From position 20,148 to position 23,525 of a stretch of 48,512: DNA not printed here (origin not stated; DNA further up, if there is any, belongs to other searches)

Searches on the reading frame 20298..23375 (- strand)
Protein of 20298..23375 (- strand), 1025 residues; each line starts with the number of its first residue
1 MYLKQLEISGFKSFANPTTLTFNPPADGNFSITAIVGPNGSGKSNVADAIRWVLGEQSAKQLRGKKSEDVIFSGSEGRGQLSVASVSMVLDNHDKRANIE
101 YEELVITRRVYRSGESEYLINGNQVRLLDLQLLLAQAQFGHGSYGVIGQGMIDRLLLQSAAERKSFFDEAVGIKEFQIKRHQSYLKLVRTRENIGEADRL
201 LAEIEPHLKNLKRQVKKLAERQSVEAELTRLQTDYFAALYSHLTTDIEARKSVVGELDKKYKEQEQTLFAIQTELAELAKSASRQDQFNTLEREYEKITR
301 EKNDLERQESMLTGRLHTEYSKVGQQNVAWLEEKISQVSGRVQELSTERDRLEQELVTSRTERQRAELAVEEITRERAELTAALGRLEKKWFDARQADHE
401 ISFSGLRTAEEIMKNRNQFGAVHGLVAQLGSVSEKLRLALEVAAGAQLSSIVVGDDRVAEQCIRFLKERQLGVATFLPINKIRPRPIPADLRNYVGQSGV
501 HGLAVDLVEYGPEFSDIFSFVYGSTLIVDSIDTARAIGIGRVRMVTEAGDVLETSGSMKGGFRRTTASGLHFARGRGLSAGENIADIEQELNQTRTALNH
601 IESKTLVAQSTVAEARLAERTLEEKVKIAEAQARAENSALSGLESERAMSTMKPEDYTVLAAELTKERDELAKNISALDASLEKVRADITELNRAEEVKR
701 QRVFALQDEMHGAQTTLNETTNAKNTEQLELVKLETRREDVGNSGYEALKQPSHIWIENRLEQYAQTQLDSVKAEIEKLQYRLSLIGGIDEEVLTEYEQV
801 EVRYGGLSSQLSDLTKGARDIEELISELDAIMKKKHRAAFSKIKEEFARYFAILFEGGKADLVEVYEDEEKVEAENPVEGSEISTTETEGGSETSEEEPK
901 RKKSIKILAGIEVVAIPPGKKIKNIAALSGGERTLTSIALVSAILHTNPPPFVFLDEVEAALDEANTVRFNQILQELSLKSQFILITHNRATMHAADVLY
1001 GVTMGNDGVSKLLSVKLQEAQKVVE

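Call 10: search_protein_families(library=pfam, proteins=[window:20298-23375:-], max_evalue=0.01)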
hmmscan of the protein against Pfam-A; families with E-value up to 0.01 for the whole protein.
window:20298-23375:- (1025 aa): 7 families
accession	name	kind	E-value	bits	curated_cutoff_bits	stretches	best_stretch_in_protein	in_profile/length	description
PF02463.25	SMC_N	-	5.9e-66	222.5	40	1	2-1010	1-219/220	RecF/RecN/SMC N terminal domain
PF06470.18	SMC_hinge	-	1.3e-28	100.2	22.5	1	422-537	4-115/116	SMC proteins Flexible Hinge Domain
PF13304.12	AAA_21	-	3.2e-15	57.4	27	2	32-107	1-67/304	AAA domain, putative AbiEii toxin, Type IV TA system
PF13175.12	AAA_15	-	1.6e-12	48.2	32.1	1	1-332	1-239/374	AAA ATPase domain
PF13476.12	AAA_23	-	1.9e-11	45.4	27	1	5-301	1-199/201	AAA domain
PF13555.12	AAA_29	-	0.0001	22.4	27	1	12-55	10-47/61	P-loop containing region of AAA domain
PF00005.33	ABC_tran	-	0.0089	17.1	25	0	31-69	12-51/137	ABC transporter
